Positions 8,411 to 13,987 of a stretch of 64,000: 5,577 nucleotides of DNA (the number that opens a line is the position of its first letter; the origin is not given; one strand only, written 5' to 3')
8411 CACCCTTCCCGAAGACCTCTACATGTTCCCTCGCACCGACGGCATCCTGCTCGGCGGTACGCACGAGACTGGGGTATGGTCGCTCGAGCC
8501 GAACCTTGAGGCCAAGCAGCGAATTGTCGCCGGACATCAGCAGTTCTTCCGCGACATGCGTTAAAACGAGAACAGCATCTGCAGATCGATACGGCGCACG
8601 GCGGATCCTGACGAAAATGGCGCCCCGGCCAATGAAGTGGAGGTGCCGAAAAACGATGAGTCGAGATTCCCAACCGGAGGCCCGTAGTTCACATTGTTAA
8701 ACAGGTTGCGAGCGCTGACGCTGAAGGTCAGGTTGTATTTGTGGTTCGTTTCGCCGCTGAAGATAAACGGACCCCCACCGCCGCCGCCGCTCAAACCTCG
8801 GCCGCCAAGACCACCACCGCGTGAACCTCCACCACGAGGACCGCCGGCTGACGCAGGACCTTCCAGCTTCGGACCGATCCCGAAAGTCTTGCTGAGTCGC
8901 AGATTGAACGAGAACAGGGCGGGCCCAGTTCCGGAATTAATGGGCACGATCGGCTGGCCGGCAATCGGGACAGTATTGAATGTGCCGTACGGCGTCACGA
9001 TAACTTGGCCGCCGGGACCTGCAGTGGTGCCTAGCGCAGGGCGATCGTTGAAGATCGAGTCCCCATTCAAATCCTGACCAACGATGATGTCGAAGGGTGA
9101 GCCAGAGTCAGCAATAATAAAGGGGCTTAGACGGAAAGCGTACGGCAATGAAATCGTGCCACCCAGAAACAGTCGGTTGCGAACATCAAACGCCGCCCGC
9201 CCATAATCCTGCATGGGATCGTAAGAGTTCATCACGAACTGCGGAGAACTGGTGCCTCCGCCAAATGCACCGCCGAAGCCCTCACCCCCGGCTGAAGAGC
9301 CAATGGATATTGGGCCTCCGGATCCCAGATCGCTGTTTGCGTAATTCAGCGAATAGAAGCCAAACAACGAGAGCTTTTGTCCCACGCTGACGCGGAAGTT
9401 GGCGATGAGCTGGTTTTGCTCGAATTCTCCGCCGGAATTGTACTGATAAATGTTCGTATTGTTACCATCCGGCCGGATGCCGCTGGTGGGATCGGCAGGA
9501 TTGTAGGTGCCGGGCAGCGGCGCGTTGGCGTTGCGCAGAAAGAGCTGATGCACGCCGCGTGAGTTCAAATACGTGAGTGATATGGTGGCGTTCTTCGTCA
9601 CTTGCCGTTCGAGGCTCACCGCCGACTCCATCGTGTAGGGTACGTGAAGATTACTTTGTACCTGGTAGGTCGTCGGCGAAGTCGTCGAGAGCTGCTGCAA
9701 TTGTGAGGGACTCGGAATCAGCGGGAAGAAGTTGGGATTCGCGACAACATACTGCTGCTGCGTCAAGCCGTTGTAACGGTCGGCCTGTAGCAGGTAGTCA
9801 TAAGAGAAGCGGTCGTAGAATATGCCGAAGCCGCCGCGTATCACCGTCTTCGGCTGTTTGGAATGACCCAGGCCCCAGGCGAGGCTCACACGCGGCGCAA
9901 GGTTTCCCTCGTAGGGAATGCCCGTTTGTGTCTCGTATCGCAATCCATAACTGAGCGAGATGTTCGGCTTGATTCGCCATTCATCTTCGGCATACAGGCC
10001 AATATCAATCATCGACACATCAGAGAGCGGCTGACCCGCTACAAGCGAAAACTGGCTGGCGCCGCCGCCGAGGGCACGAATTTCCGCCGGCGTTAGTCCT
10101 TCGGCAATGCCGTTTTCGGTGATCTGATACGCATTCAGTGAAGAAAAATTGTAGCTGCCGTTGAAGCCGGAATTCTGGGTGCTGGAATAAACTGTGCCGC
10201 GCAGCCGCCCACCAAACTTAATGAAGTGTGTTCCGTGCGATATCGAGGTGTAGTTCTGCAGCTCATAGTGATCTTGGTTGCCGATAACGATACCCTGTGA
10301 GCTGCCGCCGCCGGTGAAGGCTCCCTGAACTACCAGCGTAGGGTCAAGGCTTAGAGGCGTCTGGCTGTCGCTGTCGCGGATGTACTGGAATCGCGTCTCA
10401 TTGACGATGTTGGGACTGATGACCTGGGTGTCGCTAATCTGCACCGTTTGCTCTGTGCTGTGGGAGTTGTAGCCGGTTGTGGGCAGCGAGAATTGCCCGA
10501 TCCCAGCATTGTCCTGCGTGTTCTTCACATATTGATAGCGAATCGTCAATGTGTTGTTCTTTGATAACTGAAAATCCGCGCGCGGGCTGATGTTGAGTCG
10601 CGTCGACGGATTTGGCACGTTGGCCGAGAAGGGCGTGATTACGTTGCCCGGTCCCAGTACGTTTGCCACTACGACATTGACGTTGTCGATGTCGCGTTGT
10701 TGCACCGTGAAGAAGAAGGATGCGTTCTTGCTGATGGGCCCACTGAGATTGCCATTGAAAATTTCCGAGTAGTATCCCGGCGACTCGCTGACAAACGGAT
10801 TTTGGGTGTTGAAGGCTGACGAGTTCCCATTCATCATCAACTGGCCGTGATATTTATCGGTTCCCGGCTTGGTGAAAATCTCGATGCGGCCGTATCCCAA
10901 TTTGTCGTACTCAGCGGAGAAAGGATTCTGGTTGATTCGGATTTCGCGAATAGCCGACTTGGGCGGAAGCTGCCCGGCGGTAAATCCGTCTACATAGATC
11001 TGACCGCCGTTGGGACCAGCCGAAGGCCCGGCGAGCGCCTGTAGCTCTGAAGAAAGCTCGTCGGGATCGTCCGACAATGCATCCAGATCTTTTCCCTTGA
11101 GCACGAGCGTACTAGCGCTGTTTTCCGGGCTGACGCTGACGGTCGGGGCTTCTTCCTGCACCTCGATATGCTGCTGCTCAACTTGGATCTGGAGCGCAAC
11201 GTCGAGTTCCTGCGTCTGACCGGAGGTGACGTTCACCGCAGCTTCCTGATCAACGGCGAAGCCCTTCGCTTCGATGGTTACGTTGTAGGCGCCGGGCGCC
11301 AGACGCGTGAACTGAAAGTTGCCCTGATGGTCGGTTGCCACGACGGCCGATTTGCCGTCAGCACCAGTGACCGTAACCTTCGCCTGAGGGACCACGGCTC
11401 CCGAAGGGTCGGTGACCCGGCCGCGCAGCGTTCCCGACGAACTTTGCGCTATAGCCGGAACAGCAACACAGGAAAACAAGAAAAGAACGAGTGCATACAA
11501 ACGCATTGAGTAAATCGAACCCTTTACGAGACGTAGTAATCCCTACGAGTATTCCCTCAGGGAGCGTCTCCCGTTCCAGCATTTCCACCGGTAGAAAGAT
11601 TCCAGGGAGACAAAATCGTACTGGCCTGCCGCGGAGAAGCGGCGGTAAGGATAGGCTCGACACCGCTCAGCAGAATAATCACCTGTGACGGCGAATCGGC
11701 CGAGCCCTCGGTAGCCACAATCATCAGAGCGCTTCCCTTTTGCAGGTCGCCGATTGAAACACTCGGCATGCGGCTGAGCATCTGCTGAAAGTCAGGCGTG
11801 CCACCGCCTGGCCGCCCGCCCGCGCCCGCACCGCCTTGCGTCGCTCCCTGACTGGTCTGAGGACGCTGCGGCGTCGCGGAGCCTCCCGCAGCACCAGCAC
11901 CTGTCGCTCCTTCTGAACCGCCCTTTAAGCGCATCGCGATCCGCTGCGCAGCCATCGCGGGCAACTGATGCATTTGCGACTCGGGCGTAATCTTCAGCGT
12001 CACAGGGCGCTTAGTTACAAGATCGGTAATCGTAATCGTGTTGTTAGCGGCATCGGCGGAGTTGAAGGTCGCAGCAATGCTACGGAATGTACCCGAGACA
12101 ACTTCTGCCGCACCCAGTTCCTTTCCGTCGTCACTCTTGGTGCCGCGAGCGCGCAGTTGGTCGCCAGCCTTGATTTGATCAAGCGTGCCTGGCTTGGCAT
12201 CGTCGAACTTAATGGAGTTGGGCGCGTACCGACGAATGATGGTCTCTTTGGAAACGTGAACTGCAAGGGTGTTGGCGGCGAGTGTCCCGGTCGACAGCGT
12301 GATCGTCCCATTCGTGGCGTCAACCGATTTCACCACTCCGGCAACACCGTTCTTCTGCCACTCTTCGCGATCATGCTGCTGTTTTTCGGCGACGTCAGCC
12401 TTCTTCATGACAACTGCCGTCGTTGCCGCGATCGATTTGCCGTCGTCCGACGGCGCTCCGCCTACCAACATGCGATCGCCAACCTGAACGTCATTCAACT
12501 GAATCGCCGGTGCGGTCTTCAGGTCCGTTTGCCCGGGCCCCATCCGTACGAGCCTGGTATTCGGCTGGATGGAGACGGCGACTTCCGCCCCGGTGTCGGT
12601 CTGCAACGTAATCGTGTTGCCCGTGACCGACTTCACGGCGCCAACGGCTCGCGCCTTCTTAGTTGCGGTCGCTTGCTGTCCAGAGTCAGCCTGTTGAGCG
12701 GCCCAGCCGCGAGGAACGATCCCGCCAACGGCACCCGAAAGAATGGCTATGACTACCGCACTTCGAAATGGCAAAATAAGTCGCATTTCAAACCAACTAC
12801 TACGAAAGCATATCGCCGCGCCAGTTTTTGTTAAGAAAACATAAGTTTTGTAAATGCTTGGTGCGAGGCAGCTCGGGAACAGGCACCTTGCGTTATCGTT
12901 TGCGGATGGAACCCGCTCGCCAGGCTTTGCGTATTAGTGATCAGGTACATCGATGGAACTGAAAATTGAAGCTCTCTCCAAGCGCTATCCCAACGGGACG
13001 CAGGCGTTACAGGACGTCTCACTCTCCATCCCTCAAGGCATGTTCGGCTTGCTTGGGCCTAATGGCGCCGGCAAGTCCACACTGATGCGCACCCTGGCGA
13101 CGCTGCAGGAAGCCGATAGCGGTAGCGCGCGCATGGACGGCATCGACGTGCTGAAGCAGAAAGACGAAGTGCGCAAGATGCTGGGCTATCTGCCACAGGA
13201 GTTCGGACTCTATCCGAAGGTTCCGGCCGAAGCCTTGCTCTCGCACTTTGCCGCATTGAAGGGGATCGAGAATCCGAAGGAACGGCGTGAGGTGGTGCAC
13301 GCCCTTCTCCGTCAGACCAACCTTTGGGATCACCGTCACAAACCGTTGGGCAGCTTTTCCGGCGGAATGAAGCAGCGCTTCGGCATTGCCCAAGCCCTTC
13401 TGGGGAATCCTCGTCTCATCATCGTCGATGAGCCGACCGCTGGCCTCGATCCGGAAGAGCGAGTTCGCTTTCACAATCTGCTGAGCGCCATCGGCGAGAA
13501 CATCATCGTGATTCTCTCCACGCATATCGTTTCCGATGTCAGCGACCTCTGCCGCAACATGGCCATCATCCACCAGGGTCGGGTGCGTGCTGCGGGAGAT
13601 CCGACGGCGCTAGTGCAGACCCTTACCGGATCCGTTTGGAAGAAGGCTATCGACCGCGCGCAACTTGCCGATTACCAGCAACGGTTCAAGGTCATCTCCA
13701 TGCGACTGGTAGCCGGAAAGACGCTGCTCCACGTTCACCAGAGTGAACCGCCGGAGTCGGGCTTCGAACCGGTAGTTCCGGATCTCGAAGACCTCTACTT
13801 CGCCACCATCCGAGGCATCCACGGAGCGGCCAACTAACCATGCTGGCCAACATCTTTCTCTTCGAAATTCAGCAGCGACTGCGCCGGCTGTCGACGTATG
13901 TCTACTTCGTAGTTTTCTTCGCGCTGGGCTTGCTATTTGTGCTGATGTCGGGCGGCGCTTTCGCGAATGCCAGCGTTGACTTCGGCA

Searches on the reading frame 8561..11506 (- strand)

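Call 79: search_protein_families(library=pfam, proteins=[window:8561-11506:-], max_evalue=0.0001)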
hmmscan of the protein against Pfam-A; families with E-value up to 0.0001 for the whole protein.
window:8561-11506:- (981 aa): 5 families
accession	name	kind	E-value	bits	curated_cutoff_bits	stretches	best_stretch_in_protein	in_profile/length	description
PF25183.1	OMP_b-brl_4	-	1.8e-69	235.6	30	3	533-877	435-789/838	Outer membrane beta barrel domain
PF13620.12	CarboxypepD_reg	-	2.3e-20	73.1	32.3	1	26-106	1-82/82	Carboxypeptidase regulatory-like domain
PF13715.12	CarbopepD_reg_2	-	5.9e-08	33.1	32.2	1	28-106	2-77/88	CarboxypepD_reg-like domain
PF14686.12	fn3_3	-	9.7e-07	28.9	24.4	1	56-100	29-74/75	Polysaccharide lyase family 4, domain II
PF17210.9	SdrD_B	-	2.7e-05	24.8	29.7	1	36-103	21-87/112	SdrD B-like domain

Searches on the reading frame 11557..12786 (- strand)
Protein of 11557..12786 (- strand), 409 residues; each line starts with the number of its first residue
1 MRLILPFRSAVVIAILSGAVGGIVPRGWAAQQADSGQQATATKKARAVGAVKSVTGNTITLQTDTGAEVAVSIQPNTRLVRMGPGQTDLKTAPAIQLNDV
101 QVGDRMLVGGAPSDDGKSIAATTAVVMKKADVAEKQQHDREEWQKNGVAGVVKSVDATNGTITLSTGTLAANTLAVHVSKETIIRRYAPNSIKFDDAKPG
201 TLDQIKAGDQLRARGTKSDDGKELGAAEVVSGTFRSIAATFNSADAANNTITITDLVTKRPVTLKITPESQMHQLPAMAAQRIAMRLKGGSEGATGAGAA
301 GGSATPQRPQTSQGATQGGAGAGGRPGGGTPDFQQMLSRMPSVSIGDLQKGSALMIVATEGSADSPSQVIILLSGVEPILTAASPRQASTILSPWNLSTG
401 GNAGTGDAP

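Call 79: search_protein_families(library=pfam, proteins=[window:11557-12786:-], max_evalue=0.0001)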
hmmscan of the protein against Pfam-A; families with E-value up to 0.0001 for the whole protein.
window:11557-12786:- (409 aa): 2 families
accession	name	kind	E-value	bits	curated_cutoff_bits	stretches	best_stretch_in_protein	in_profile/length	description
PF11604.15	CusF_Ec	-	3.7e-06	27.1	27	0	148-170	4-26/72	Copper binding periplasmic protein CusF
PF18914.6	DUF5666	-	5.3e-05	23.9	27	0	49-121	2-56/60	Domain of unknown function (DUF5666)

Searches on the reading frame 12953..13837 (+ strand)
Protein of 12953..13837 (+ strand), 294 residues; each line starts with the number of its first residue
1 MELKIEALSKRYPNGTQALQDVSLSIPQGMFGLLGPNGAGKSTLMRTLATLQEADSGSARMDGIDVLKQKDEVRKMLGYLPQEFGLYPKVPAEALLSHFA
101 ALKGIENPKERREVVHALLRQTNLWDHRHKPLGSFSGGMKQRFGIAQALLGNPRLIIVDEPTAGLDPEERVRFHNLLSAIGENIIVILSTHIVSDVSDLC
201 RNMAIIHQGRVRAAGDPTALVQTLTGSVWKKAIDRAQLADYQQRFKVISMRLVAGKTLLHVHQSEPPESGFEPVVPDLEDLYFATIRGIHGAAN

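Call 79: search_protein_families(library=pfam, proteins=[window:12953-13837:+], max_evalue=0.0001)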
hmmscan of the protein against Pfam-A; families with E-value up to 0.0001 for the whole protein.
window:12953-13837:+ (294 aa): 2 families
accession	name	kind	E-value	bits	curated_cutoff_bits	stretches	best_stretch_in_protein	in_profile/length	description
PF00005.33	ABC_tran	-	1.3e-29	104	25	1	19-163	1-137/137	ABC transporter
PF13304.12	AAA_21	-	2.7e-12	47.8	27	1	131-191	234-298/304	AAA domain, putative AbiEii toxin, Type IV TA system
